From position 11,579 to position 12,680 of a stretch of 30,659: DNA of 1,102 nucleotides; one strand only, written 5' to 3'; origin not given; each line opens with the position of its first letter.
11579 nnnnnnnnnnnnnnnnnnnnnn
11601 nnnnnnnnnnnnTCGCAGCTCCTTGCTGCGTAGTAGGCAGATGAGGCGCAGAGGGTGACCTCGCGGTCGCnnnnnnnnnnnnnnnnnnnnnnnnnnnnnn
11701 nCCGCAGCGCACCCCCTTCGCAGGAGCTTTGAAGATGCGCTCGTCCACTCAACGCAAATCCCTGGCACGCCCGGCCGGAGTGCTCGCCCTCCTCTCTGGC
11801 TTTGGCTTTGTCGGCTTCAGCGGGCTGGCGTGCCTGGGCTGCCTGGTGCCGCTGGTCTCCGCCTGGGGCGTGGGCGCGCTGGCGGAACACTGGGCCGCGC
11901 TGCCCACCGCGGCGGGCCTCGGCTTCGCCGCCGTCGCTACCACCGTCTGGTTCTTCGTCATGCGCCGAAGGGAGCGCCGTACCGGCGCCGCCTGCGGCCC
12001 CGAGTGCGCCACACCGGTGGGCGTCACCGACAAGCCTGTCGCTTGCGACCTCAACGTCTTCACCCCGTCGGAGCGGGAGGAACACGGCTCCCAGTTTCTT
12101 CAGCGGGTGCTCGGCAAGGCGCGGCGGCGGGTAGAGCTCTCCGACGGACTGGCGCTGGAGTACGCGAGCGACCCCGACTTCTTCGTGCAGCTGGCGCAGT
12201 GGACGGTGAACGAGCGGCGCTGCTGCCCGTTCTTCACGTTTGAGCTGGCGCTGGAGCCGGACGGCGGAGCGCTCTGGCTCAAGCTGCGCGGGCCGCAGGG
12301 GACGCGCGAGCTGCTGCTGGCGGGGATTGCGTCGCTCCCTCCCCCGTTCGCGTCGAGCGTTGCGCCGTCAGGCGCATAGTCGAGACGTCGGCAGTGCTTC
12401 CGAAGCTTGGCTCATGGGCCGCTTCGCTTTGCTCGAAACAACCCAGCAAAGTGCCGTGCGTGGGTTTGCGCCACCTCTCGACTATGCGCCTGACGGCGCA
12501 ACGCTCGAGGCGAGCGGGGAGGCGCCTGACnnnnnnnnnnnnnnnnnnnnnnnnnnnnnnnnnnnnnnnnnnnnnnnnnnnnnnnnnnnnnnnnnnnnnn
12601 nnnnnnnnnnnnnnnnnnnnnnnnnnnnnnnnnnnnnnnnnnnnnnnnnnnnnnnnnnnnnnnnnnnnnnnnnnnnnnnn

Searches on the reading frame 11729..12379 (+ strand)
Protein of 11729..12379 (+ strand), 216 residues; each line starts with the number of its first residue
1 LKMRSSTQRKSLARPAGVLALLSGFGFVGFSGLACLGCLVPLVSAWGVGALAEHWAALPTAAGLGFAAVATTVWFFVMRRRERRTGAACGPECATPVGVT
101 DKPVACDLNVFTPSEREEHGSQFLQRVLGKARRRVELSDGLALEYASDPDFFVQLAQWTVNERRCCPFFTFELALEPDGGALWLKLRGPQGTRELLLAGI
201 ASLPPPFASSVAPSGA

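Call 13: search_protein_families(library=pfam, proteins=[window:11729-12379:+])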
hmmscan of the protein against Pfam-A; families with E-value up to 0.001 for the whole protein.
window:11729-12379:+ (216 aa): 0 families

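Call 19: find_homologous_proteins(query=window:11729-12379:+)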
Query window:11729-12379:+ (216 aa): 9 proteins with E <= 0.001 among 3558 candidates.
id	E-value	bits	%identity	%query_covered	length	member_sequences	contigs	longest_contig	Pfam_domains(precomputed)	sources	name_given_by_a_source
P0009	8.9e-139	478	100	99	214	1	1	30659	-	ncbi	-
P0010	3.2e-72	261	54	98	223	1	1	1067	-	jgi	jgi:hypothetical protein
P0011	4.6e-28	116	46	53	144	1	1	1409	-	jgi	jgi:hypothetical protein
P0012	1.5e-15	75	42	50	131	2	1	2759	-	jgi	jgi:hypothetical protein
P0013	3.1e-15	74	40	46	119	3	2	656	-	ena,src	-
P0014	1.7e-13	69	40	45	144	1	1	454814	-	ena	-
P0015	8.0e-12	63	37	46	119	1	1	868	-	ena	-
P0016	1.0e-10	59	32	44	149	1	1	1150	-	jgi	jgi:hypothetical protein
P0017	5.5e-9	54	37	47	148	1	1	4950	-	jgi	jgi:hypothetical protein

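Call 21: find_encoding_contigs(protein=P0009, flank=2000, max_places=3)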
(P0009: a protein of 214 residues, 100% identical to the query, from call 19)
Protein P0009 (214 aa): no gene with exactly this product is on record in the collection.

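Call 24: list_cluster_members(proteins=[P0009, P0001, P0002, P0003, P0004, P0005, P0006, P0007, P0008])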
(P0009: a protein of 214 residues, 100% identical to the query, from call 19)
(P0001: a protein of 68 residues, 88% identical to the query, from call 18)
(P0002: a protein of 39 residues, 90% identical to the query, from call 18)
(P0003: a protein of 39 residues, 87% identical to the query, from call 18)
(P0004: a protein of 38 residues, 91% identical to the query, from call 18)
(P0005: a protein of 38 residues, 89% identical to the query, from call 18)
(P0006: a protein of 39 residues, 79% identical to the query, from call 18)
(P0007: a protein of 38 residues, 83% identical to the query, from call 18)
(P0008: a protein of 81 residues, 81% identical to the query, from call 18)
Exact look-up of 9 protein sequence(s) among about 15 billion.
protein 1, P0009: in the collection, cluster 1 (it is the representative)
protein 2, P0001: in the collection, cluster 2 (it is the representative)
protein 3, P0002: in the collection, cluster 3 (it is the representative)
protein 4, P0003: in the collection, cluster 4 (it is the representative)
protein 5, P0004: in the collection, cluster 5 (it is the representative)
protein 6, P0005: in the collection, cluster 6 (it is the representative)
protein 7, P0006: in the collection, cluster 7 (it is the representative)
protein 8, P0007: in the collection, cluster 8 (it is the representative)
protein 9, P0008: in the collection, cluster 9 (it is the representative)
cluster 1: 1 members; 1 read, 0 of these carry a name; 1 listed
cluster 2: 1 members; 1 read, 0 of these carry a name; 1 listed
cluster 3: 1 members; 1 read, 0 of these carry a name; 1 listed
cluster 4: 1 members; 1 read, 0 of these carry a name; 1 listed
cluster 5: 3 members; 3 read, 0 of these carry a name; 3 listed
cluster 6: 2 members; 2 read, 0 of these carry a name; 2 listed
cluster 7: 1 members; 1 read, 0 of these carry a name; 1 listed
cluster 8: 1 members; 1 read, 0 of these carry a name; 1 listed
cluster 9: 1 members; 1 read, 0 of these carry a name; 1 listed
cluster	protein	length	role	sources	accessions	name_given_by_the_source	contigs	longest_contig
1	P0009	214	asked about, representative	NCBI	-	-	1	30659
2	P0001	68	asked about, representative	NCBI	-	-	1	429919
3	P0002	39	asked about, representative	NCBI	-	-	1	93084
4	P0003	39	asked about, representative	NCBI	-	-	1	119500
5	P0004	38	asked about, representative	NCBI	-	-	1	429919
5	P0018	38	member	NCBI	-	-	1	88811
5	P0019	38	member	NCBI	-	-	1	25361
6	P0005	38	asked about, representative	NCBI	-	-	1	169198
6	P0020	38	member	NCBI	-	-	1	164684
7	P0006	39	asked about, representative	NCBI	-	-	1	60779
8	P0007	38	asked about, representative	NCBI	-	-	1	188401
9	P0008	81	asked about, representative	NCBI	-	-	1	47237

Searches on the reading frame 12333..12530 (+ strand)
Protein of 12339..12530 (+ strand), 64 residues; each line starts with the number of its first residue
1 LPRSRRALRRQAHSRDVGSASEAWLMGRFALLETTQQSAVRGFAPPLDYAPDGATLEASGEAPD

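Call 18: find_homologous_proteins(query=window:12339-12530:+, max_evalue=0.01)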
Query seq(64 aa) (64 aa): 8 proteins with E <= 0.01 among 8 candidates.
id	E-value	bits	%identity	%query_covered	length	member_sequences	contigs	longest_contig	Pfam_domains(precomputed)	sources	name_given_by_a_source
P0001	1.9e-27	111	88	64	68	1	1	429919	-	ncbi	-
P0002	1.1e-13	68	90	61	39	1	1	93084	-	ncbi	-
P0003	1.1e-11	62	87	59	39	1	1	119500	-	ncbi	-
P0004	1.8e-11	61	91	55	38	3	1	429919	-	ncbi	-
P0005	4.4e-11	60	89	55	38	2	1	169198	-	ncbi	-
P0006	1.3e-10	59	79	61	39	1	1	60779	-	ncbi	-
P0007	4.0e-10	57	83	56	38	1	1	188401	-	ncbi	-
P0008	1.3e-9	55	81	58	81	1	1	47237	-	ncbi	-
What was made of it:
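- Gene callers annotate this ORF in at least 11 copies (calls 18 and 24).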

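Call 22: find_encoding_contigs(protein=P0001, flank=10000, max_places=5)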
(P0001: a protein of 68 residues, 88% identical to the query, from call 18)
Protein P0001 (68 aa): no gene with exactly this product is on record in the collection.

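Call 23: find_encoding_contigs(protein=P0004, flank=10000, max_places=10)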
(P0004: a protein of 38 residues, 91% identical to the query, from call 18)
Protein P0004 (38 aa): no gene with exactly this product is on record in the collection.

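Call 45: find_related_loci(query=A1, collection=metagenome_contigs, flank=3000)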
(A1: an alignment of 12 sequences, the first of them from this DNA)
Query A1 (64 aa) in metagenome_contigs; peptide patterns used: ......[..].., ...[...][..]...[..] (x = any residue, [..] = any of these).
132 stretches matched a pattern, but none encodes a relative of the query by tblastn (E <= 1e-3).

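Call 60: search_protein_representatives(alignment_id=A3)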
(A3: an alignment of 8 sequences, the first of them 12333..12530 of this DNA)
Query: 8 sequences, 39 profile positions. Proteins with E-value up to 0.001 (for the whole library): 18; up to 1e-10: 8; up to 1e-30: 2. The best 18 are listed.
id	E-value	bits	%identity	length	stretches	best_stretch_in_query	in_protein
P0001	3.8e-43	160.9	-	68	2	1-38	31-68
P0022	5.2e-38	144.4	-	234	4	1-38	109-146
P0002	2.9e-24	100.5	-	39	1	1-39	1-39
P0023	5.9e-22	93.1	-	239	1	1-38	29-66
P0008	1.5e-19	85.3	-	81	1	1-37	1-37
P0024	1.0e-18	82.7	-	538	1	1-37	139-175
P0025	5.3e-13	64.4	-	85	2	1-21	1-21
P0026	1.7e-11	59.6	-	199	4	12-38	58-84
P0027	7.0e-08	48.0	-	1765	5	6-35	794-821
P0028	5.7e-07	45.1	-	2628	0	-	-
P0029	1.3e-06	43.9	-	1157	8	22-33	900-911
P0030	6.7e-06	41.7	-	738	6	24-36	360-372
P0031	1.1e-05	41.0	-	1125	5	24-36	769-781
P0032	7.6e-05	38.3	-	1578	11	24-35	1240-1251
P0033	4.8e-04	35.7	-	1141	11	24-36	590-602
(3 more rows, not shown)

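Call 66: find_encoding_contigs(protein=P0008, flank=10000, max_places=5)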
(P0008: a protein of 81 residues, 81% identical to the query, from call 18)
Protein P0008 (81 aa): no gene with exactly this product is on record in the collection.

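Call 67: find_encoding_contigs(protein=P0024, flank=6000, max_places=5)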
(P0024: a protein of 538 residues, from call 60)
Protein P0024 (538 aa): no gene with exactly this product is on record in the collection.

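Call 68: search_protein_families(library=pfam, proteins=[P0024, P0023, P0022, P0026], max_evalue=0.01)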
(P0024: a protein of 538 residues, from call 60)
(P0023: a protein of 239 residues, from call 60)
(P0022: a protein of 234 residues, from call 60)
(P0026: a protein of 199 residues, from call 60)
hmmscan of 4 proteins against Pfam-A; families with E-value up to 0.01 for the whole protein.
P0024 (538 aa): 2 families
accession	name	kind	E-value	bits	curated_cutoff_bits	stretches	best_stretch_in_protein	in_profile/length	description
PF00501.34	AMP-binding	-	1.7e-65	221.8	29.9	1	8-397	15-384/384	AMP-binding enzyme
PF13193.12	AMP-binding_C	-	1.6e-18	67.8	24.5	1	444-518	1-76/76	AMP-binding enzyme C-terminal domain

P0023 (239 aa): 0 families

P0022 (234 aa): 1 family
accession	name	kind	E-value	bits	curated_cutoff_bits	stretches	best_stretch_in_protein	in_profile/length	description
PF16615.10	RhoGEF67_u1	-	0.00094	20.2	27.2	0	2-28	11-39/47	Unstructured region one on RhoGEF 6 and 7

P0026 (199 aa): 0 families
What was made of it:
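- On MITE (DDE-type miniature inverted-repeat transposable element): Element-derived products have no Pfam family (call 68).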

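Call 69: search_solved_structures(query=P0024, show_alignments=1)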
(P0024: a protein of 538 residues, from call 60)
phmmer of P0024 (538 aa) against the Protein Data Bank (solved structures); distinct sequences matched with E-value up to 0.001: 210 (the best 60 are shown).
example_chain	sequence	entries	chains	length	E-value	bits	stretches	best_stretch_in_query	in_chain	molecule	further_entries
5x8f_A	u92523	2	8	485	6.4e-83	282.4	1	199-524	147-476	2-succinylbenzoate--CoA ligase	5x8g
5buq_A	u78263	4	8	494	6.6e-83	282.4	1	199-524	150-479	2-succinylbenzoate--CoA ligase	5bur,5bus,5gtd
8r2q_A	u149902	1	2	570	6.3e-64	219.7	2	197-529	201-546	Probable fatty-acid-CoA ligase FadD5 (Fatty-acid-CoA synthetase) (Fatty-acid-CoA synthase)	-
8weu_A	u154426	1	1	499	2e-59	204.8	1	199-522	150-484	Fatty-acyl-CoA synthase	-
8wev_A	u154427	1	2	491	2.4e-59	204.6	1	199-521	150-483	Feruloyl-CoA Synthetase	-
3r44_A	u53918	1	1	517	6.3e-57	196.6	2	199-528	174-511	fatty acyl CoA synthetase FADD13 (FATTY-ACYL-CoA SYNTHETASE)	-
4gxq_A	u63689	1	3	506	7.9e-53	183.1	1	199-528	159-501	Malonyl CoA synthetase, Benzoate-CoA ligase Chimeric protein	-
3ipl_A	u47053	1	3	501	8.9e-53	182.9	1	199-524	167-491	2-succinylbenzoate--CoA ligase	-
3ivr_A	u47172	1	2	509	1.7e-51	178.7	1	196-525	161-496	Putative long-chain-fatty-acid CoA ligase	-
4fuq_A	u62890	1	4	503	1.8e-51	178.6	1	199-528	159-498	Malonyl CoA synthetase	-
4fut_A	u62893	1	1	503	1.2e-50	175.9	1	199-528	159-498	Malonyl CoA synthetase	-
2qvz_X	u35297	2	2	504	7.2e-50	173.3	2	196-526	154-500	4-Chlorobenzoate CoA Ligase/Synthetase | 4-Chlorobenzoate CoA Ligase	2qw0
3cw8_X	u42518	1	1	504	8.3e-50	173.1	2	196-526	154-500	4-chlorobenzoyl CoA ligase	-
1t5d_X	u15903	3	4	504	8.5e-50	173.1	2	196-526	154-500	4-chlorobenzoyl CoA ligase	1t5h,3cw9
3dlp_X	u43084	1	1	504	1.1e-49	172.8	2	196-526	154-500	4-Chlorobenzoate CoA Ligase/Synthetase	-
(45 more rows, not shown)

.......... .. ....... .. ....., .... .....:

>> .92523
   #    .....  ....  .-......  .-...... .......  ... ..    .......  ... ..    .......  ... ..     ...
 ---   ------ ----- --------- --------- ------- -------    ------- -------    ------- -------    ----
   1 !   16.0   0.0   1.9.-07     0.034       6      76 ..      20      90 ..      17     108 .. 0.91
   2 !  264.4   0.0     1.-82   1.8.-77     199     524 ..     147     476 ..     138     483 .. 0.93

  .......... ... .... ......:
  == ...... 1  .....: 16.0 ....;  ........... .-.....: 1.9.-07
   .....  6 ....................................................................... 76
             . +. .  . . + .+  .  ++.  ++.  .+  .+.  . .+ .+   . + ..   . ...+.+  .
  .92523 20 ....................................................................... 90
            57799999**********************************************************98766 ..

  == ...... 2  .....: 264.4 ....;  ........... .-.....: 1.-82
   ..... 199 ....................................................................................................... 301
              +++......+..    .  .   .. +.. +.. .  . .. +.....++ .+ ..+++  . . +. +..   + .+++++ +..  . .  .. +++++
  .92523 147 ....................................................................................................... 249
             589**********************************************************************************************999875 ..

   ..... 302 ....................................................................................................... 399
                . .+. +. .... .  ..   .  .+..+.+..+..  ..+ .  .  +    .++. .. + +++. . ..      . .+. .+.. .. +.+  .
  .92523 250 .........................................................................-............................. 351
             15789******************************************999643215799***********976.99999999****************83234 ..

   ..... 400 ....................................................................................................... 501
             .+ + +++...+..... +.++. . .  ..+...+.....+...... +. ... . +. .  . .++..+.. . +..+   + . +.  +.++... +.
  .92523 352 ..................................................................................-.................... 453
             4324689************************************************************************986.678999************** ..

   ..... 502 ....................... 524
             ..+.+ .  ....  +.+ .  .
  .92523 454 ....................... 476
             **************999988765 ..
